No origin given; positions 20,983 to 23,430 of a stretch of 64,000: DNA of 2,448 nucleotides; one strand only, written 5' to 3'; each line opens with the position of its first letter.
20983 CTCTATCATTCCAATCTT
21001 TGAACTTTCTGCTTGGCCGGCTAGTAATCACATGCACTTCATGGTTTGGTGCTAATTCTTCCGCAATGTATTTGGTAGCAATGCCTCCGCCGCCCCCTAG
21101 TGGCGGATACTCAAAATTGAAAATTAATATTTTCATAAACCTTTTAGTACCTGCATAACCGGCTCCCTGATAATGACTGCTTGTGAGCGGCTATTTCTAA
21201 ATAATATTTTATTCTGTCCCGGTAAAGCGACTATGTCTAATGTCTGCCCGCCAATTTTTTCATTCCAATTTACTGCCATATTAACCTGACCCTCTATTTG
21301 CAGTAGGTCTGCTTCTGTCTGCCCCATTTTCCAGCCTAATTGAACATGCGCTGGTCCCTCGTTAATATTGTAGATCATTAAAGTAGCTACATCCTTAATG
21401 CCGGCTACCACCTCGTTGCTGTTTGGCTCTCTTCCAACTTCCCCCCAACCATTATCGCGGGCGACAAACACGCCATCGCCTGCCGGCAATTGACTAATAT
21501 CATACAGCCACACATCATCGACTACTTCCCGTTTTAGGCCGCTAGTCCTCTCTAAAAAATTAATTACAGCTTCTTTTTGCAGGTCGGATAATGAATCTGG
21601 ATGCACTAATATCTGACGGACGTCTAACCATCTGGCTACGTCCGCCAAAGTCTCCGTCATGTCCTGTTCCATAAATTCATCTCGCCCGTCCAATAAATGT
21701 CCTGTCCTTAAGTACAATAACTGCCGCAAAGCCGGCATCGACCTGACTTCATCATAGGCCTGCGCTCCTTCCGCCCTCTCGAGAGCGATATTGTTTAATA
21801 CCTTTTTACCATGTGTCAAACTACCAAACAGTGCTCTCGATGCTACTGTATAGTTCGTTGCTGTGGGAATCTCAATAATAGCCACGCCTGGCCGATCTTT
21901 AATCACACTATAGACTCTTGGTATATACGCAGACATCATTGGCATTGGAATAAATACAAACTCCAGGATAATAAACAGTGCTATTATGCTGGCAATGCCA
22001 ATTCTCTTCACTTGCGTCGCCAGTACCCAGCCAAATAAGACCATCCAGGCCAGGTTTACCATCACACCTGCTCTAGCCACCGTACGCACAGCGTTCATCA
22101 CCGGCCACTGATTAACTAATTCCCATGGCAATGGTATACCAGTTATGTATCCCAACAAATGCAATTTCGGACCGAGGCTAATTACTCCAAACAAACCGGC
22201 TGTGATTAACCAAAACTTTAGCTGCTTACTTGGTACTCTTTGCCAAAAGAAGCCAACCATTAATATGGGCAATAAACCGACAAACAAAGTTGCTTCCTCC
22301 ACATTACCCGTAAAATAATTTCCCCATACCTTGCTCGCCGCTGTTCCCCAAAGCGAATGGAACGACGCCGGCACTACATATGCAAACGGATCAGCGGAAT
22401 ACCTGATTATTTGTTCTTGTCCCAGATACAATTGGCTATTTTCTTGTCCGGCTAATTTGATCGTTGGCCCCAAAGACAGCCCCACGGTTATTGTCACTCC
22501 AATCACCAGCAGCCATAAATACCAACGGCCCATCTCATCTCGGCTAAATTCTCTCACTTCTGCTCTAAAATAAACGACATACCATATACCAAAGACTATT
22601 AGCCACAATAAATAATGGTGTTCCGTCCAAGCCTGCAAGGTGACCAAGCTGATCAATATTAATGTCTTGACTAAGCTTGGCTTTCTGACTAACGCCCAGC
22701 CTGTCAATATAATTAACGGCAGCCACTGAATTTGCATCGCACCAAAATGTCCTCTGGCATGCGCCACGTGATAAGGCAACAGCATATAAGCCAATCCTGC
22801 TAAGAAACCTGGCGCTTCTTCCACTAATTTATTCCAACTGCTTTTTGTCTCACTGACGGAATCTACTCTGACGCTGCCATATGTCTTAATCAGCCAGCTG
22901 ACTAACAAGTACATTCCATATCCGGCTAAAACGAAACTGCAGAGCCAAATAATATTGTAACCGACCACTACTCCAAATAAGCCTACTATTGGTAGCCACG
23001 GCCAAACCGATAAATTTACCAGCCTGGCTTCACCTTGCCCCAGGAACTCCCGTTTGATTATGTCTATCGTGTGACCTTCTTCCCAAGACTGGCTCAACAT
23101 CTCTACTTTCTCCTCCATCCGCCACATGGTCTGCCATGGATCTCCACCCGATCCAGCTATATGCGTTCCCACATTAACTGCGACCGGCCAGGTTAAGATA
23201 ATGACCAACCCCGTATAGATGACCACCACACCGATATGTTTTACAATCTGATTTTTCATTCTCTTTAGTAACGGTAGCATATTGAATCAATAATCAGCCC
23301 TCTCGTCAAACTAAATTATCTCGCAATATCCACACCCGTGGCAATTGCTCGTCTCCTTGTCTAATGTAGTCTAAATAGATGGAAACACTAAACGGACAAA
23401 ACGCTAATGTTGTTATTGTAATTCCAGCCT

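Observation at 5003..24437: Unusual density of lipid-carrier glycosylation machinery: three DPM1/GtrB-like GT2 genes plus at least five large GT-C or YfhO-type membrane proteins, including a GtrB-GtrA-GtrC-like triad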

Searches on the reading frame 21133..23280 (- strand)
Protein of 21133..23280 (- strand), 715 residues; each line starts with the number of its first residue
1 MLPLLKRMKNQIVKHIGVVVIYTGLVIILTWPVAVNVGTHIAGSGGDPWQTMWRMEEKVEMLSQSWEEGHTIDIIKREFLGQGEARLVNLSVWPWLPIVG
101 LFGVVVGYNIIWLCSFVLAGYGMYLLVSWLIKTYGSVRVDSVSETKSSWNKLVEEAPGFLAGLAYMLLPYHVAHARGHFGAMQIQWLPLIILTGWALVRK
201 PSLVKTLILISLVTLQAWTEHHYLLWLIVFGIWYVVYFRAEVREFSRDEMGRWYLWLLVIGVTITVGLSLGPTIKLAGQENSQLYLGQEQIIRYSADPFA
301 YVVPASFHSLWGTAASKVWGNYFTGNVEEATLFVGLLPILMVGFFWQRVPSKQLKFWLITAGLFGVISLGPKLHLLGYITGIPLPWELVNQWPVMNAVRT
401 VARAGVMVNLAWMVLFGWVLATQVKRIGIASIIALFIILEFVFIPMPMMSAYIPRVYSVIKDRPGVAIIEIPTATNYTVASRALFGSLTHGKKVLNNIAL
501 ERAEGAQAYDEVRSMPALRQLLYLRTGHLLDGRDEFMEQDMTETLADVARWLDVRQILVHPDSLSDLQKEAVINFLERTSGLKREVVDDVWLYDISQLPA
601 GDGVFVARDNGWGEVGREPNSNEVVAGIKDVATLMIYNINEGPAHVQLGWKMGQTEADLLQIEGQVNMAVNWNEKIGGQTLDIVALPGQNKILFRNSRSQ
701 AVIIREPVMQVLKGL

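Call 5: search_protein_families(library=pfam, proteins=[window:21133-23280:-], max_evalue=0.01)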
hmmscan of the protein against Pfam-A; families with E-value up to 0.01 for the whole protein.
window:21133-23280:- (715 aa): 0 families

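Call 6: search_protein_families(library=ncbifam, proteins=[window:21133-23280:-], max_evalue=0.01)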
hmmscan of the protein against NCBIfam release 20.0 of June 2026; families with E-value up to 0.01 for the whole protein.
window:21133-23280:- (715 aa): 0 families

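Call 11: find_homologous_proteins(query=window:21133-23280:-)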
Query window:21133-23280:- (715 aa): 131 proteins with E <= 0.001 among 8000 candidates; the best 120 are listed.
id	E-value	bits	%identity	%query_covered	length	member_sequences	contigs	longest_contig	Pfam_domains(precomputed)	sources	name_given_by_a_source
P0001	0.0e+0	1596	99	100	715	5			-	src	-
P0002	0.0e+0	1402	87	99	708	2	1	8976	-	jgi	jgi:hypothetical protein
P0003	0.0e+0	1231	75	99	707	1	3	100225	-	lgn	-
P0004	0.0e+0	1062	64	99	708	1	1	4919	-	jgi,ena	-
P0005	0.0e+0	1052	63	100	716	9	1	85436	-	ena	-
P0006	2.1e-298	1010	61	99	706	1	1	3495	-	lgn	-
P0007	1.0e-223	763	49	99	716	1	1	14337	-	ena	-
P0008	5.2e-222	757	49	99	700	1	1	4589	-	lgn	-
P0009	1.9e-220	752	50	99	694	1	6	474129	-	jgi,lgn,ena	jgi:hypothetical protein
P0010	9.1e-198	677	45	98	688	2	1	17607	-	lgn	-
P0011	1.5e-193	663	45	98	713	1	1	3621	-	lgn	-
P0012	2.0e-192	659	45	98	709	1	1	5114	-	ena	-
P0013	2.4e-192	659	44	98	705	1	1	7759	-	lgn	-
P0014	7.6e-186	638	47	96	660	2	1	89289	-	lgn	-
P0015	3.5e-184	632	44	98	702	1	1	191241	-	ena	-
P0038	1.4e-175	604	44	97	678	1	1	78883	PF19830.5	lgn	-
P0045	4.2e-172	592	44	97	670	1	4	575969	-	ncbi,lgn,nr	ncbi:MAG: hypothetical protein HYR90_03155 [Candidatus Andersenbacteria bacterium]|nr:hypothetical p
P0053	2.4e-170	586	40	100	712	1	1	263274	-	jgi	jgi:general stress protein CsbA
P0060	3.1e-168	579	44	97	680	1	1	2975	PF19830.5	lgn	-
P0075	3.1e-163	563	43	98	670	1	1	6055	PF19830.5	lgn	-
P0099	2.4e-153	530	48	81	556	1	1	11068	PF19830.5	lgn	-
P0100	4.2e-153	529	47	83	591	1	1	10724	PF19830.5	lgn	-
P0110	5.2e-148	512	46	82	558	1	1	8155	PF19830.5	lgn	-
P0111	6.4e-148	512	46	82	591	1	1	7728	PF19830.5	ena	-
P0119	2.3e-142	494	45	82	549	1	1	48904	PF19830.5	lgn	-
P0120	1.8e-140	488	45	81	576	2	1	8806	PF19830.5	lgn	-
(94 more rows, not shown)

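Call 16: search_protein_families(library=pfam, proteins=[P0038, P0099, P0053], max_evalue=0.1)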
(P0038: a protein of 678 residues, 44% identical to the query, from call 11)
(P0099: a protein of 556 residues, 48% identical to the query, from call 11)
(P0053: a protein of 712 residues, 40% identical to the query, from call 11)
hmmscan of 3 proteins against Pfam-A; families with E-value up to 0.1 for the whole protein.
P0038 (678 aa): 0 families

P0099 (556 aa): 1 family
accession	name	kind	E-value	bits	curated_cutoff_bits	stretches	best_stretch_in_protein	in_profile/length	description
PF25074.1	DUF7798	-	0.06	13.4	27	1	464-503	12-51/272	Domain of unknown function (DUF7798)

P0053 (712 aa): 0 families

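Call 25: predict_structure(alignment_id=A1)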
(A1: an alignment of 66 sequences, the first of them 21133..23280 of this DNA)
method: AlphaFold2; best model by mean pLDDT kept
length: 715 residues; sequences in the alignment: 66
mean_pLDDT: 93.5   pTM: 0.91
mean pLDDT of the five models: 93.5, 92.7, 92.3, 91.9, 91.4
residues with pLDDT >= 90: 601; 70-90: 94; 50-70: 18; < 50: 2
segments of 3 or more residues with pLDDT < 50: none
pLDDT, mean of each block of 10 residues (from residue 1): 89 97 97 97 96 96 96 94 89 96 98 98 98 74 63 96 98 93 97 98 98 96 96 98 97 98 96 90 84 94 94 91 87 97 97 98 97 94 94 85 97 98 95 98 94 96 97 96 96 92 70 94 94 92 97 98 98 98 97 96 95 89 93 96 95 90 86 89 95 93 94 79
secondary structure, 60 per line:
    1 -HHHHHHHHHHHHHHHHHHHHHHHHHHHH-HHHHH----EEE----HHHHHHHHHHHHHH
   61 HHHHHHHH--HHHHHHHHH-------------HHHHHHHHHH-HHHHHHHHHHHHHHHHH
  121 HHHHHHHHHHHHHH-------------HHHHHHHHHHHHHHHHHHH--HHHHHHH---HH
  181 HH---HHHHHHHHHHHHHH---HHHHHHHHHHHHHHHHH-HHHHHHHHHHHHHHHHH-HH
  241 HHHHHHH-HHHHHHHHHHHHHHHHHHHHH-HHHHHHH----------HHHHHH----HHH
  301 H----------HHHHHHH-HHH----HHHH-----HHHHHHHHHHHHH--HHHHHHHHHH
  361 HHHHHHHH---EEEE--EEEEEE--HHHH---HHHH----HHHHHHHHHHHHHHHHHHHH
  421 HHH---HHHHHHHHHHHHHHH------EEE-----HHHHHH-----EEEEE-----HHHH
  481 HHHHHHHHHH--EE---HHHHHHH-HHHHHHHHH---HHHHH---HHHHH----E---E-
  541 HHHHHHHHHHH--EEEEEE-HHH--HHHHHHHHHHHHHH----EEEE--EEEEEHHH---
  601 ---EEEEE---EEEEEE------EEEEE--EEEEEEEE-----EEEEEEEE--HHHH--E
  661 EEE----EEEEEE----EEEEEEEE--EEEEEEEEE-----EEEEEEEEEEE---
elements in order (helices of 4 or more, strands of 3 or more residues): H2-29 H31-35 E40-42 H47-68 H71-79 H93-102 H104-134 H148-166 H169-175 H179-182 H186-199 H203-219 H221-237 H239-247 H249-269 H271-277 H288-293 H298-301 H312-318 H327-330 H336-348 H351-368 E372-375 E378-383 H386-389 H393-396 H401-423 H427-441 E448-450 H456-461 E467-471 H477-490 H498-504 H506-514 H518-522 H526-530 H541-551 E554-559 H566-579 E584-587 E590-594 E604-608 E612-617 E624-628 E631-638 E644-651 H654-657 E660-663 E668-673 E678-685 E688-696 E702-712

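Call 37: search_solved_structures(query=A1, max_evalue=1)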
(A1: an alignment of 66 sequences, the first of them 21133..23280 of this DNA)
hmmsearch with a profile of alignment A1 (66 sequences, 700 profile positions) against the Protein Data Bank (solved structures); distinct sequences matched with E-value up to 1: 1.
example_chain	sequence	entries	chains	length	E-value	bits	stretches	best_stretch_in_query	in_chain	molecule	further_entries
4yto_A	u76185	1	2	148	0.58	11.3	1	576-673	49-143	Synaptonemal complex protein 1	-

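Call 48: find_encoding_contigs(protein=P0045, flank=8000, max_places=2)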
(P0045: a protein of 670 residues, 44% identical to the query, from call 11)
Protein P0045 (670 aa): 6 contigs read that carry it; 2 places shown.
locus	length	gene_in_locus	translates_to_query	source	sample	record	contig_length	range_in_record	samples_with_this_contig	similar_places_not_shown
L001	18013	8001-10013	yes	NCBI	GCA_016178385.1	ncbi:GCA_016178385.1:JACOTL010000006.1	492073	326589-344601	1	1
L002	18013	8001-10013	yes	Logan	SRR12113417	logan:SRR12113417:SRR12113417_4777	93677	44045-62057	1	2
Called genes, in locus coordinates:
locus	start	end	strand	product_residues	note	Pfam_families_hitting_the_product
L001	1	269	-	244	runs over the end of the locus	PF05401:NodS (weak), PF13489:Methyltransf_23, PF13649:Methyltransf_25, PF13847:Methyltransf_31, PF08241:Methyltransf_11, PF08242:Methyltransf_12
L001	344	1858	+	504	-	PF13231:PMT_2 (weak)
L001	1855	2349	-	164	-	-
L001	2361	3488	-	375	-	PF13439:Glyco_transf_4, PF13477:Glyco_trans_4_2, PF13579:Glyco_trans_4_4, PF20706:GT4-conflict (weak), PF00534:Glycos_transf_1, PF13692:Glyco_trans_1_4, PF13524:Glyco_trans_1_2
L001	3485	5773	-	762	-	-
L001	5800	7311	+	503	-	PF02366:PMT, PF13231:PMT_2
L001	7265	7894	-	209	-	PF13489:Methyltransf_23, PF07021:MetW (faint), PF08241:Methyltransf_11, PF08242:Methyltransf_12, PF13649:Methyltransf_25 (weak), PF13847:Methyltransf_31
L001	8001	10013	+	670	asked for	-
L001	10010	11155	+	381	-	PF13439:Glyco_transf_4, PF13477:Glyco_trans_4_2 (weak), PF13579:Glyco_trans_4_4, PF20706:GT4-conflict (weak), PF00534:Glycos_transf_1, PF13692:Glyco_trans_1_4, PF13524:Glyco_trans_1_2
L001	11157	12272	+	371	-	PF13439:Glyco_transf_4, PF13579:Glyco_trans_4_4 (weak), PF20706:GT4-conflict, PF00534:Glycos_transf_1, PF13692:Glyco_trans_1_4, PF13524:Glyco_trans_1_2 (weak)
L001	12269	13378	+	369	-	PF13439:Glyco_transf_4, PF13579:Glyco_trans_4_4 (weak), PF20706:GT4-conflict, PF00534:Glycos_transf_1, PF13692:Glyco_trans_1_4, PF13524:Glyco_trans_1_2 (weak)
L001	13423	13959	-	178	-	-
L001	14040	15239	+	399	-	PF13439:Glyco_transf_4 (faint), PF20706:GT4-conflict (weak), PF00534:Glycos_transf_1, PF13692:Glyco_trans_1_4, PF13524:Glyco_trans_1_2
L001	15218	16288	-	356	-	PF01075:Glyco_transf_9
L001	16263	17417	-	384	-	PF20706:GT4-conflict, PF13439:Glyco_transf_4, PF13579:Glyco_trans_4_4, PF00534:Glycos_transf_1, PF13692:Glyco_trans_1_4, PF13524:Glyco_trans_1_2 (weak)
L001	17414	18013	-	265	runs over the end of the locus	PF00535:Glycos_transf_2, PF10111:Glyco_tranf_2_2 (weak), PF13641:Glyco_tranf_2_3 (weak)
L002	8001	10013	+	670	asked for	-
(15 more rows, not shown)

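Call 49: find_encoding_contigs(protein=P0009, flank=8000, max_places=2)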
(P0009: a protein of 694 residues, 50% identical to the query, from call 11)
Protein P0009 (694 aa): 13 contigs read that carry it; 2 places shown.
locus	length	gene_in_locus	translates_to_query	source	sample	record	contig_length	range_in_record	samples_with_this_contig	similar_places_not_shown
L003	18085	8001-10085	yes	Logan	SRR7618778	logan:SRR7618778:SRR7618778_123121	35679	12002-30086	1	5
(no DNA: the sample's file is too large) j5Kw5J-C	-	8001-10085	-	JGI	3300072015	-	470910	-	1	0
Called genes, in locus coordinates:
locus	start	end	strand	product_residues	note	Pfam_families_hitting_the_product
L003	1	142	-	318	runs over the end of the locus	PF13692:Glyco_trans_1_4, PF00534:Glycos_transf_1, PF13524:Glyco_trans_1_2 (weak)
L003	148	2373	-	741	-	-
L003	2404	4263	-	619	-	-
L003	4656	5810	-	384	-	PF13439:Glyco_transf_4, PF13579:Glyco_trans_4_4, PF20706:GT4-conflict (weak), PF00534:Glycos_transf_1, PF13692:Glyco_trans_1_4, PF13524:Glyco_trans_1_2 (weak)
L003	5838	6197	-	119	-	PF10066:DUF2304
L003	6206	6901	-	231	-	PF00535:Glycos_transf_2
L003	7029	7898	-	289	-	-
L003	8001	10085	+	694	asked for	-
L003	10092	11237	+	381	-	PF13439:Glyco_transf_4, PF13477:Glyco_trans_4_2, PF13579:Glyco_trans_4_4, PF20706:GT4-conflict, PF00534:Glycos_transf_1, PF13692:Glyco_trans_1_4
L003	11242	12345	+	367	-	PF13439:Glyco_transf_4, PF20706:GT4-conflict, PF00534:Glycos_transf_1, PF13692:Glyco_trans_1_4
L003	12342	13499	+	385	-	PF13439:Glyco_transf_4, PF13579:Glyco_trans_4_4, PF20706:GT4-conflict, PF00534:Glycos_transf_1, PF13692:Glyco_trans_1_4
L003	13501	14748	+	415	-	PF13439:Glyco_transf_4, PF00534:Glycos_transf_1, PF13692:Glyco_trans_1_4, PF13524:Glyco_trans_1_2 (faint)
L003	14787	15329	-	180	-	-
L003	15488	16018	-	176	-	-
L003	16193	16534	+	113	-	-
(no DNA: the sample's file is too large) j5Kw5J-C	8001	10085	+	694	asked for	-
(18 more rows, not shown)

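Call 65: find_related_loci(query=A1, collection=genome_contigs, flank=10000)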
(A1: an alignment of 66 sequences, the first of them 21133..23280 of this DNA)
Query A1 (715 aa) in genome_contigs; peptide patterns used: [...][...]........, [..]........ (x = any residue, [..] = any of these).
77 stretches matched a pattern; 36 encode a relative of the query (tblastn E <= 1e-3); 36 distinct loci.
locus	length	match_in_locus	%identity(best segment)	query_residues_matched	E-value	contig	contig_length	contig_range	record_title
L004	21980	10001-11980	47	22-711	0e+0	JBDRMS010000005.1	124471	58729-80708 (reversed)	MAG: bacterium isolate MEGAHIT-group-1.842 k141_5492759, whole genome shotgun sequence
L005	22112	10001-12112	43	8-711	0e+0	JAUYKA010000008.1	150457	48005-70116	MAG: bacterium isolate C24_metabat.bin.173 C24_k141_1015808, whole genome shotgun sequence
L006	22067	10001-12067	43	14-712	0e+0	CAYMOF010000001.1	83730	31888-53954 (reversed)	MAG TPA_asm: uncultured Candidatus Saccharibacteria bacterium isolate SRP141376_co2_385 genome assembly, contig: NODE_72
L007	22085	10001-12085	41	1-711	5e-179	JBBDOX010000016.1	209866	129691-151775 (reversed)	MAG: Candidatus Andersenbacteria bacterium isolate LejiaB_49_17 Lejia_B_72_length_209866_cov_9, whole genome shotgun seq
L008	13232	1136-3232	41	4-711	5e-176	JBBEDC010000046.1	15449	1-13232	MAG: Candidatus Andersenbacteria bacterium isolate LejiaF_48_14 Lejia_F_5466_length_15449_cov_7, whole genome shotgun se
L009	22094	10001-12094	43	5-711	2e-174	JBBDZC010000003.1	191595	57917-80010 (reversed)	MAG: Candidatus Andersenbacteria bacterium isolate LejiaD_51_235 Lejia_D_140_length_191595_cov_146, whole genome shotgun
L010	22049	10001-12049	40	8-711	4e-173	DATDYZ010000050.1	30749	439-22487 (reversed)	MAG TPA_asm: Candidatus Andersenbacteria bacterium isolate SMAG_U8178 k141_1035685, whole genome shotgun sequence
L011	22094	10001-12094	42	8-707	5e-172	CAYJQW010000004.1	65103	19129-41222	MAG TPA_asm: uncultured Candidatus Saccharibacteria bacterium isolate ERP125453_co1_258 genome assembly, contig: NODE_26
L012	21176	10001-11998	42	8-711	9e-172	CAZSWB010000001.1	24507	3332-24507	MAG TPA_asm: uncultured Candidatus Saccharibacteria bacterium isolate SRP319275_co1_141 genome assembly, contig: NODE_19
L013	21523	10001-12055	45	14-711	3e-171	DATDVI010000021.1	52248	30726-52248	MAG TPA_asm: Candidatus Andersenbacteria bacterium isolate SMAG_U8080 k141_427619, whole genome shotgun sequence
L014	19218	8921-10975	41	8-711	5e-170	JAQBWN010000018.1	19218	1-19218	MAG: bacterium isolate casp150-mb.232 NODE_7511_length_19218_cov_0.083634, whole genome shotgun sequence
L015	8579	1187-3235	44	18-712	9e-170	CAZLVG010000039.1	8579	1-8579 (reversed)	MAG TPA_asm: uncultured Candidatus Saccharibacteria bacterium isolate SRP141376_co1_332 genome assembly, contig: NODE_14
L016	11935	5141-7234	42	11-714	4e-169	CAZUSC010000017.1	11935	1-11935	MAG TPA_asm: uncultured Candidatus Saccharibacteria bacterium isolate binchicken_co203_424 genome assembly, contig: k141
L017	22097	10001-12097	42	1-707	4e-169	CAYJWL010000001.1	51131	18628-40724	MAG TPA_asm: uncultured Candidatus Saccharibacteria bacterium isolate ERP125453_co1_506 genome assembly, contig: NODE_44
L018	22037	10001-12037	40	8-710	6e-169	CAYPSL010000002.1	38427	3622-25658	MAG TPA_asm: uncultured Candidatus Saccharibacteria bacterium isolate binchicken_co105_409 genome assembly, contig: NODE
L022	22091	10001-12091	42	3-707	1e-161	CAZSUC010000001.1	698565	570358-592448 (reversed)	MAG TPA_asm: uncultured Candidatus Saccharibacteria bacterium isolate SRP294416_co1_70 genome assembly, contig: NODE_1_l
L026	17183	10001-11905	42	8-703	5e-157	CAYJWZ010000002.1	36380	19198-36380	MAG TPA_asm: uncultured Candidatus Saccharibacteria bacterium isolate ERP125453_co1_523 genome assembly, contig: NODE_90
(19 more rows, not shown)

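Call 74: search_protein_families(library=pfam, proteins=[L026:2625-5531:-, L022:7277-8980:-, L022:4264-6135:-, L001:3485-5773:-, L004:3123-4781:-, L009:4595-6682:-], max_evalue=0.01)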
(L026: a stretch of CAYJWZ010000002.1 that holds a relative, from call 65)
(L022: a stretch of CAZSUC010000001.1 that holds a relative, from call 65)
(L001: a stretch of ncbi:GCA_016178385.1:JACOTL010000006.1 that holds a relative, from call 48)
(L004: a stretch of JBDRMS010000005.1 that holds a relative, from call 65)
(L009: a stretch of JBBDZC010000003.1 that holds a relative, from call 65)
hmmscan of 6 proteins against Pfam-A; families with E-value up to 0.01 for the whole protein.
L026:2625-5531:- (968 aa): 1 family
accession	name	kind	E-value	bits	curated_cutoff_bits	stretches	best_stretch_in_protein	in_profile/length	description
PF09586.16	YfhO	-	2.3e-14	53.2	28.5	2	18-475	5-435/835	Bacterial membrane protein YfhO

L022:7277-8980:- (567 aa): 0 families

L022:4264-6135:- (623 aa): 6 families
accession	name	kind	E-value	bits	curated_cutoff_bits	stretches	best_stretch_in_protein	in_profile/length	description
PF00733.27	Asn_synthase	-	1.1e-96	325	21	1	245-620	4-354/354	Asparagine synthase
PF13537.11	GATase_7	-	2.6e-43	147.4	25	1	49-167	1-122/123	Glutamine amidotransferase domain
PF13522.11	GATase_6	-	1.3e-39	135.6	27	1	32-162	1-130/130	Glutamine amidotransferase domain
PF12481.13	DUF3700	-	4.9e-05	23.4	27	1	115-154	124-163/228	Aluminium induced protein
PF06508.19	QueC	-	0.0004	20.4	22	1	264-321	5-61/210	Queuosine biosynthesis protein QueC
PF02540.23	NAD_synthase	-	0.0072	15.9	21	0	241-324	3-85/242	NAD synthase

L001:3485-5773:- (762 aa): 1 family
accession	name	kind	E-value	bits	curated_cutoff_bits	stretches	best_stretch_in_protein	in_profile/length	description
PF13231.12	PMT_2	-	0.00026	21.7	26.1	1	284-429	4-147/160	Dolichyl-phosphate-mannose-protein mannosyltransferase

L004:3123-4781:- (552 aa): 1 family
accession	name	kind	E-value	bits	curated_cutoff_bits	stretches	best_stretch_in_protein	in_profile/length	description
PF11992.13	TgpA_N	-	4e-06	26.5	30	1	36-241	46-181/333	TgpA N-terminal domain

L009:4595-6682:- (695 aa): 0 families
